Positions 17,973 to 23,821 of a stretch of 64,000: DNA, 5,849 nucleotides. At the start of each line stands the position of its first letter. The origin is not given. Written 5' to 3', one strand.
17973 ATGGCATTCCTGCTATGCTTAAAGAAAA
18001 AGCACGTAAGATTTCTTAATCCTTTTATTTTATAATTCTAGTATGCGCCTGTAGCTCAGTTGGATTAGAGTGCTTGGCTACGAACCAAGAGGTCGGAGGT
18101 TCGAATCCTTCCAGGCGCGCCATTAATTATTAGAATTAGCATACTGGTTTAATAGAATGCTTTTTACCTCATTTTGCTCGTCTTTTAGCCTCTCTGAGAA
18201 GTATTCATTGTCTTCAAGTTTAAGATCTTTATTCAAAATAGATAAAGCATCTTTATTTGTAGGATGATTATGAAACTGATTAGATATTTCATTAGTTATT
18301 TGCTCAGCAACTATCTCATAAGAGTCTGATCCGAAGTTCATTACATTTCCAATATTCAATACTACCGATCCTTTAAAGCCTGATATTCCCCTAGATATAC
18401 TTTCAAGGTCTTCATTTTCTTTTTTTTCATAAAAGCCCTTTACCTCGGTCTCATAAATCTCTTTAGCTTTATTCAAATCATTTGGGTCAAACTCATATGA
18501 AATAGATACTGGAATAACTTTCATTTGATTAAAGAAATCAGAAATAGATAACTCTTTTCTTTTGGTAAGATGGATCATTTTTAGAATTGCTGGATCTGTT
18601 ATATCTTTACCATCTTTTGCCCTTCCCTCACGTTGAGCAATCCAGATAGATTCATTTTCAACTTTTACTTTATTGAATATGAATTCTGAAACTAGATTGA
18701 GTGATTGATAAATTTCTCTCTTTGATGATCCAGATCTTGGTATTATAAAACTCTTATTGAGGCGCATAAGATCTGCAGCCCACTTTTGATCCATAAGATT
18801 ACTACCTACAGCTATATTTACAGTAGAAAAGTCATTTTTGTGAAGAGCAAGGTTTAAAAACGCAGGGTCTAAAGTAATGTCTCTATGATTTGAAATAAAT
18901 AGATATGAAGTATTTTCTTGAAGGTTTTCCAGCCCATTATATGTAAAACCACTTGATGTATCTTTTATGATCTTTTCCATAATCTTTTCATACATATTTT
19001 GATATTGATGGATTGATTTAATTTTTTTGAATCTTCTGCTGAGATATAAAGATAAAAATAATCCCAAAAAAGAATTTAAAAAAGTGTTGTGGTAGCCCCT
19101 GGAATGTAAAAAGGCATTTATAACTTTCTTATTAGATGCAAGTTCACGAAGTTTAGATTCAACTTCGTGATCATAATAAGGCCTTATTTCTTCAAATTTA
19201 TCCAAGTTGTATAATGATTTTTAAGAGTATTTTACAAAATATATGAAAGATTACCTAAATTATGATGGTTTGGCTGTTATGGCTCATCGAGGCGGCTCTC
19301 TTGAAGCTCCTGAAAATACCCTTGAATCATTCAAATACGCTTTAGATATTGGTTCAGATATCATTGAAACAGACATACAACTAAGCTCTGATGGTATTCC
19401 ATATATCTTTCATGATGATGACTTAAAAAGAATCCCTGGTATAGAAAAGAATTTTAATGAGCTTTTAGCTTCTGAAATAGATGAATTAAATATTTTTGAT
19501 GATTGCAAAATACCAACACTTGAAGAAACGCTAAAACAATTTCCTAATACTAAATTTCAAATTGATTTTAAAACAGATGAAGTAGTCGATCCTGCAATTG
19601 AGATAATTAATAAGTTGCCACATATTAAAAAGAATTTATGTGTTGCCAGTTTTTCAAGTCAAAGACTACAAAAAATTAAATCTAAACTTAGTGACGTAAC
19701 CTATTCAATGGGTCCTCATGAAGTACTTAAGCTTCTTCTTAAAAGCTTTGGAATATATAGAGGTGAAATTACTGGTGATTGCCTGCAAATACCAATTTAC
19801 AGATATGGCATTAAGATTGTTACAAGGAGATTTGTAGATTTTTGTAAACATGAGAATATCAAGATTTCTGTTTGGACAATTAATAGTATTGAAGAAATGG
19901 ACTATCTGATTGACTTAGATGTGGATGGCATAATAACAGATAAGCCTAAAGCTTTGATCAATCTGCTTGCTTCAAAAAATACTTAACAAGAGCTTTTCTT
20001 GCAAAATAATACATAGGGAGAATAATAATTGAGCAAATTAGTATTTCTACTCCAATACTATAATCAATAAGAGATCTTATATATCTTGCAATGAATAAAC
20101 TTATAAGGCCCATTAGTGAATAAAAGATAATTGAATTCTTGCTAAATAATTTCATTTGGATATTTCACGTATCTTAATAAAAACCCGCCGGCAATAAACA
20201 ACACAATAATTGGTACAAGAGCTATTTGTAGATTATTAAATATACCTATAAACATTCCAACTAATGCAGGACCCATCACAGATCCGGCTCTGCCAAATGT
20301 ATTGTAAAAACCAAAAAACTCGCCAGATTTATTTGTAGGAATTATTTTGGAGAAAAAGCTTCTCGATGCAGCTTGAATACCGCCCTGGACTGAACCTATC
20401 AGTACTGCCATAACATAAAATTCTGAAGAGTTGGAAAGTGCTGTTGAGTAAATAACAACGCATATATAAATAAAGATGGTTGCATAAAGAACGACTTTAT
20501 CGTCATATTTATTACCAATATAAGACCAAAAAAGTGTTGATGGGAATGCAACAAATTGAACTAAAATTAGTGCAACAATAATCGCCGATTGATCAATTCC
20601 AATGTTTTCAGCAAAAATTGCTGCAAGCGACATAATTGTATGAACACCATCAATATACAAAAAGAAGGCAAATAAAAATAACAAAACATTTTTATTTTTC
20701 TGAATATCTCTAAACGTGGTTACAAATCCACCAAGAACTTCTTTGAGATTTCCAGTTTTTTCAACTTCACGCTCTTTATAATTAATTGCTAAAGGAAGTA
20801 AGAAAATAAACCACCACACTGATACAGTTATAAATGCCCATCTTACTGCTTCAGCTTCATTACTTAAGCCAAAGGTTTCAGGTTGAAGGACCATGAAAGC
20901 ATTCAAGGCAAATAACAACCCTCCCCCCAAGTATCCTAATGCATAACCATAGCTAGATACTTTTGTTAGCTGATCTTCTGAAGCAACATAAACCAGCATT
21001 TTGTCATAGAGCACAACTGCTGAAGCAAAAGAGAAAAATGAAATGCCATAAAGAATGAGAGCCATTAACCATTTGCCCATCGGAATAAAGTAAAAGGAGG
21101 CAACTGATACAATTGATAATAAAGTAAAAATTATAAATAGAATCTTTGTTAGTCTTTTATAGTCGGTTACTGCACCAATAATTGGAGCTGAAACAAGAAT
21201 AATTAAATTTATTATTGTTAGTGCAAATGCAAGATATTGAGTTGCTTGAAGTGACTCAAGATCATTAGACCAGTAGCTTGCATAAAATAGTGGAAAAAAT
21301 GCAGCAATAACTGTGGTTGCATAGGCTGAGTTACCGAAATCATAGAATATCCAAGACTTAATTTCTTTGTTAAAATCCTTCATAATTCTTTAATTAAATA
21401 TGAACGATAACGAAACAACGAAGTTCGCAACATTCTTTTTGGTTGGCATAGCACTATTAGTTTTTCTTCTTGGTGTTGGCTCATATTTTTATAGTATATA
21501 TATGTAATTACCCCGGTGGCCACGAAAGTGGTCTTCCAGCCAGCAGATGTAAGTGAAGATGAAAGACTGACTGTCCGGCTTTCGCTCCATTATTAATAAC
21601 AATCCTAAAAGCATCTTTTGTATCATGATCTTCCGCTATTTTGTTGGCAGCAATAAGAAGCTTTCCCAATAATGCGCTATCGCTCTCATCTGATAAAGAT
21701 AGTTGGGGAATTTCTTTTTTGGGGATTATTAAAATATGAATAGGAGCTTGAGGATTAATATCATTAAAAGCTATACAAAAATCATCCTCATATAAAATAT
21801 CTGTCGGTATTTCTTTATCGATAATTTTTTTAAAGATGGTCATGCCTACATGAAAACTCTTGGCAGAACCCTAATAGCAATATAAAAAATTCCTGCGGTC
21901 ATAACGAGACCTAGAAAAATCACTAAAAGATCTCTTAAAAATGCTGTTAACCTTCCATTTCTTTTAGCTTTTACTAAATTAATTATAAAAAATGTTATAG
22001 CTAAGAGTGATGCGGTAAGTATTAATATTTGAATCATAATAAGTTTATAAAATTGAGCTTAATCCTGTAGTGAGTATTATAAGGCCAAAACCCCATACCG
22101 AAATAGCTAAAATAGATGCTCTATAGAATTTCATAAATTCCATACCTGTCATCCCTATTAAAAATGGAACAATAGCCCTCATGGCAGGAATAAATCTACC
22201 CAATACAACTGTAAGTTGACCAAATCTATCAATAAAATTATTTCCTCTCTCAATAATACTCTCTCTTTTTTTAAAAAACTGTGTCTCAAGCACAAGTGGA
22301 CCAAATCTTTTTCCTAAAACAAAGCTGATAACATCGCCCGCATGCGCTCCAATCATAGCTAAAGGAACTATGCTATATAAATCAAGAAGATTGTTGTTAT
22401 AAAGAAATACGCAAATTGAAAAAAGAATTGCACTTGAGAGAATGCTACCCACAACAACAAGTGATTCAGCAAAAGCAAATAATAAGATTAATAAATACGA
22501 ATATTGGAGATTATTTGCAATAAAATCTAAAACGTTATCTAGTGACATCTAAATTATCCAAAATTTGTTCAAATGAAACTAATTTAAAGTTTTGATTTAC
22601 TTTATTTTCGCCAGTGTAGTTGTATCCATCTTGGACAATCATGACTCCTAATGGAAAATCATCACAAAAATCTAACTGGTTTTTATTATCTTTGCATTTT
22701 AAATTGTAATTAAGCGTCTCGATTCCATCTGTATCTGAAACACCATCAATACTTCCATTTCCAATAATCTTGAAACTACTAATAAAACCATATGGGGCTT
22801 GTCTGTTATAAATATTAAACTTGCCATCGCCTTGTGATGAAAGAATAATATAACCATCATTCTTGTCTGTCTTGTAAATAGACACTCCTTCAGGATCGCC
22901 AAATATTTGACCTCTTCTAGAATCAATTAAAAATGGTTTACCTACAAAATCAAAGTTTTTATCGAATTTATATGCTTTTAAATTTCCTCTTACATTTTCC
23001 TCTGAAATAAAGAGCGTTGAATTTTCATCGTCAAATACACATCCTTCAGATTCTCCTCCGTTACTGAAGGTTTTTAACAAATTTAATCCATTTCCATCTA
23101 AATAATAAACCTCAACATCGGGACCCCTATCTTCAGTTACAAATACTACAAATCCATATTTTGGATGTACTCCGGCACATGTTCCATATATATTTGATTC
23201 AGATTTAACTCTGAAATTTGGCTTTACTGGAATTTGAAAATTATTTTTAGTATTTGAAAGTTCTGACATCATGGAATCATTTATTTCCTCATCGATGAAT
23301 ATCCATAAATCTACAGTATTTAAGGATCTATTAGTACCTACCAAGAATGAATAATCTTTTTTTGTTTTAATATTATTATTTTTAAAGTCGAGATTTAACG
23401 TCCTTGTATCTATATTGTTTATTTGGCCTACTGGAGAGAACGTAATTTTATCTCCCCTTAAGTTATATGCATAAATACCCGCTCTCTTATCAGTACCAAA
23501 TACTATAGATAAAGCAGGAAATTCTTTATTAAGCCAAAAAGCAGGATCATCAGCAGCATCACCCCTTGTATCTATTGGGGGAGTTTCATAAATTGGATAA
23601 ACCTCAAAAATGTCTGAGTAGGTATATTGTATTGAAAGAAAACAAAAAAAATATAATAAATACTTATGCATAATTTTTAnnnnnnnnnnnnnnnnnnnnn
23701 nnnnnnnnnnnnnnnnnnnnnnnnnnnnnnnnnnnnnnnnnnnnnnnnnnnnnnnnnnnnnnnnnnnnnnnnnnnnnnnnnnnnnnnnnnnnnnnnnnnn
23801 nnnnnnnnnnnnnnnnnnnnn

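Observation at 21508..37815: A complete minimal T2SS embedded between phoBR and phosphate-scavenging genes in one 16-kb co-directional array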

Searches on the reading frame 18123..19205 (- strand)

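Call 9: search_protein_families(library=pfam, proteins=[window:18123-19205:-], max_evalue=0.001)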
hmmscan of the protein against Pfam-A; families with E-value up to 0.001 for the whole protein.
window:18123-19205:- (360 aa): 1 family
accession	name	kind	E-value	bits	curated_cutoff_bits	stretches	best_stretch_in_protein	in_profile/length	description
PF01553.26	Acyltransferase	-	1.4e-08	35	23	1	88-163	3-77/132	Acyltransferase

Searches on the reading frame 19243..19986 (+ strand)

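Call 9: search_protein_families(library=pfam, proteins=[window:19243-19986:+], max_evalue=0.001)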
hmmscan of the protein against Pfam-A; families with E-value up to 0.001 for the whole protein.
window:19243-19986:+ (247 aa): 2 families
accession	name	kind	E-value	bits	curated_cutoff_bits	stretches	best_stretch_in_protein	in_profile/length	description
PF03009.23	GDPD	-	3.9e-34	119.3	23.6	1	15-236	1-243/244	Glycerophosphoryl diester phosphodiesterase family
PF13653.12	GDPD_2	-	6.9e-06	26.8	27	1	208-235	2-29/30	Glycerophosphoryl diester phosphodiesterase family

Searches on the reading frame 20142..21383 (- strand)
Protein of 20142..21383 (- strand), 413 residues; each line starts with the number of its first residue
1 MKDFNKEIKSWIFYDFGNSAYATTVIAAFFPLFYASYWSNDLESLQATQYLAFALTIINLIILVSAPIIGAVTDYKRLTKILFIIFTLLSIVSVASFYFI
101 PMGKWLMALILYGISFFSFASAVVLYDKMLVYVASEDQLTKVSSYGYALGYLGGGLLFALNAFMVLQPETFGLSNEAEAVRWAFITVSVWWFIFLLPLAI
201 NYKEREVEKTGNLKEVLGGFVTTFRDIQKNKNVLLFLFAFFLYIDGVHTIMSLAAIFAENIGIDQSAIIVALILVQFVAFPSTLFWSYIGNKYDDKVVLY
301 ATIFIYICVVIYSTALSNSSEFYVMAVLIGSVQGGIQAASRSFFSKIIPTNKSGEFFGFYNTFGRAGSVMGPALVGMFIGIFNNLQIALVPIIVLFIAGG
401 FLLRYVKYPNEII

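Call 9: search_protein_families(library=pfam, proteins=[window:20142-21383:-], max_evalue=0.001)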
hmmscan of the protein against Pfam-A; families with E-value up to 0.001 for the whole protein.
window:20142-21383:- (413 aa): 4 families
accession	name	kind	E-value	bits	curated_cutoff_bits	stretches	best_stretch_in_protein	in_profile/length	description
PF11700.14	ATG22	-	5.3e-54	184.2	24.1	1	57-406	79-472/482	Vacuole effluxer Atg22 like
PF07690.21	MFS_1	-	2.3e-20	73.3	33.4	2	236-409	2-177/347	Major Facilitator Superfamily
PF12832.13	MFS_1_like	-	4.8e-09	36.2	25.2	1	37-383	21-366/373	MFS_1 like family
PF13347.12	MFS_2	-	1.5e-06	27.5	27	1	20-382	6-384/427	MFS/sugar transport protein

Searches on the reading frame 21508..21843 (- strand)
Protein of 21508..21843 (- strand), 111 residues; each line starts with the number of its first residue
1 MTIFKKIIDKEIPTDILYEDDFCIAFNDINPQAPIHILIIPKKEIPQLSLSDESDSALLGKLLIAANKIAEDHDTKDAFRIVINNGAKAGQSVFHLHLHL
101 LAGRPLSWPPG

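Call 4: search_protein_families(library=pfam, proteins=[window:21508-21843:-], max_evalue=0.01)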
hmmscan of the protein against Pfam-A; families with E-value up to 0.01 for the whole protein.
window:21508-21843:- (111 aa): 2 families
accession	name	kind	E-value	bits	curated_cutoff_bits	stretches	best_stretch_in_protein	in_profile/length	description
PF01230.28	HIT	-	8e-29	100.6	21.5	1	10-105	2-97/98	HIT domain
PF11969.13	DcpS_C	-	1.7e-23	83.7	24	1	2-102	2-101/114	Scavenger mRNA decapping enzyme C-term binding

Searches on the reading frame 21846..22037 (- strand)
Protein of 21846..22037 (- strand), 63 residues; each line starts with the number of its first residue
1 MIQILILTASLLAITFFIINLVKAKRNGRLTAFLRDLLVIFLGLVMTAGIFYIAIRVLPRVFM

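Call 4: search_protein_families(library=pfam, proteins=[window:21846-22037:-], max_evalue=0.01)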
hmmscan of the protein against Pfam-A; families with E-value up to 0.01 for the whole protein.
window:21846-22037:- (63 aa): 0 families

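Call 70: search_protein_families(library=pfam, proteins=[window:21846-22037:-], max_evalue=10)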
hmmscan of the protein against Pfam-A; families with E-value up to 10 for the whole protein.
window:21846-22037:- (63 aa): 1 family
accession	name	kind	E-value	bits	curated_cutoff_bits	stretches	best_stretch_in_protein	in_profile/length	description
PF16080.10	Phage_holin_2_3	-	1.6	9.3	28.8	1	39-56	27-44/56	Bacteriophage holin family HP1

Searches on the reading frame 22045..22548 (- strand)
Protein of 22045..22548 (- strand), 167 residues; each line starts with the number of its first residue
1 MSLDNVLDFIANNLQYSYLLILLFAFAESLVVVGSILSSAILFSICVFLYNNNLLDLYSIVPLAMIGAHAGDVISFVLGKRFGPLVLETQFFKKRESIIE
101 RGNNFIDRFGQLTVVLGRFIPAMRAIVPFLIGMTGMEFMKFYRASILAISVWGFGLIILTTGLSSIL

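Call 4: search_protein_families(library=pfam, proteins=[window:22045-22548:-], max_evalue=0.01)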
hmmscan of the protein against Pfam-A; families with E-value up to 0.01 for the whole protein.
window:22045-22548:- (167 aa): 1 family
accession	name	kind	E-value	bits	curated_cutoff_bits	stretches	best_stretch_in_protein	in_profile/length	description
PF09335.16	VTT_dom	-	4.3e-15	56.7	33.9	1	45-158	9-119/123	VTT domain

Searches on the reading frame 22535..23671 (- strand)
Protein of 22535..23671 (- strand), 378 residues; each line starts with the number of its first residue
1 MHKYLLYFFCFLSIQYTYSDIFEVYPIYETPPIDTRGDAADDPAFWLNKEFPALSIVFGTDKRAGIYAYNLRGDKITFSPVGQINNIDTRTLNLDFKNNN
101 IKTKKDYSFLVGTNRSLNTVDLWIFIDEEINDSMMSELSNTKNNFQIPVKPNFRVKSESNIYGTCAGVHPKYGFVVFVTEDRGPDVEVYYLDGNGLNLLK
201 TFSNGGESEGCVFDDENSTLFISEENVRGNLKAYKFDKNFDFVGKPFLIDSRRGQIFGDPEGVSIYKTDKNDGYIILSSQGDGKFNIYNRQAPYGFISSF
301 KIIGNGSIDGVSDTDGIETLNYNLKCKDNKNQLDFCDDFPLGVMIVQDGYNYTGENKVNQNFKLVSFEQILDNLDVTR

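Call 4: search_protein_families(library=pfam, proteins=[window:22535-23671:-], max_evalue=0.01)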
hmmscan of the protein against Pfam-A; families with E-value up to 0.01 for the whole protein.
window:22535-23671:- (378 aa): 1 family
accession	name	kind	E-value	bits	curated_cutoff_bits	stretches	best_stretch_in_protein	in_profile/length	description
PF02333.21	Phytase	-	1.4e-44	153.1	21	1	21-375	30-358/375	Phytase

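Call 34: search_protein_families(library=ncbifam, proteins=[window:22535-23671:-], max_evalue=0.01)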
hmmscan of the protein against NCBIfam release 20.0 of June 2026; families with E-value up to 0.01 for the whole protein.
window:22535-23671:- (378 aa): 1 family
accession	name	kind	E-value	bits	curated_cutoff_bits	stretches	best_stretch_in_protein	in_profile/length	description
NF045638.1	Mrt_dep_phytase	exception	1.7e-21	76.4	440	1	22-370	24-343/430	myxosortase-dependent phytase-like phosphatase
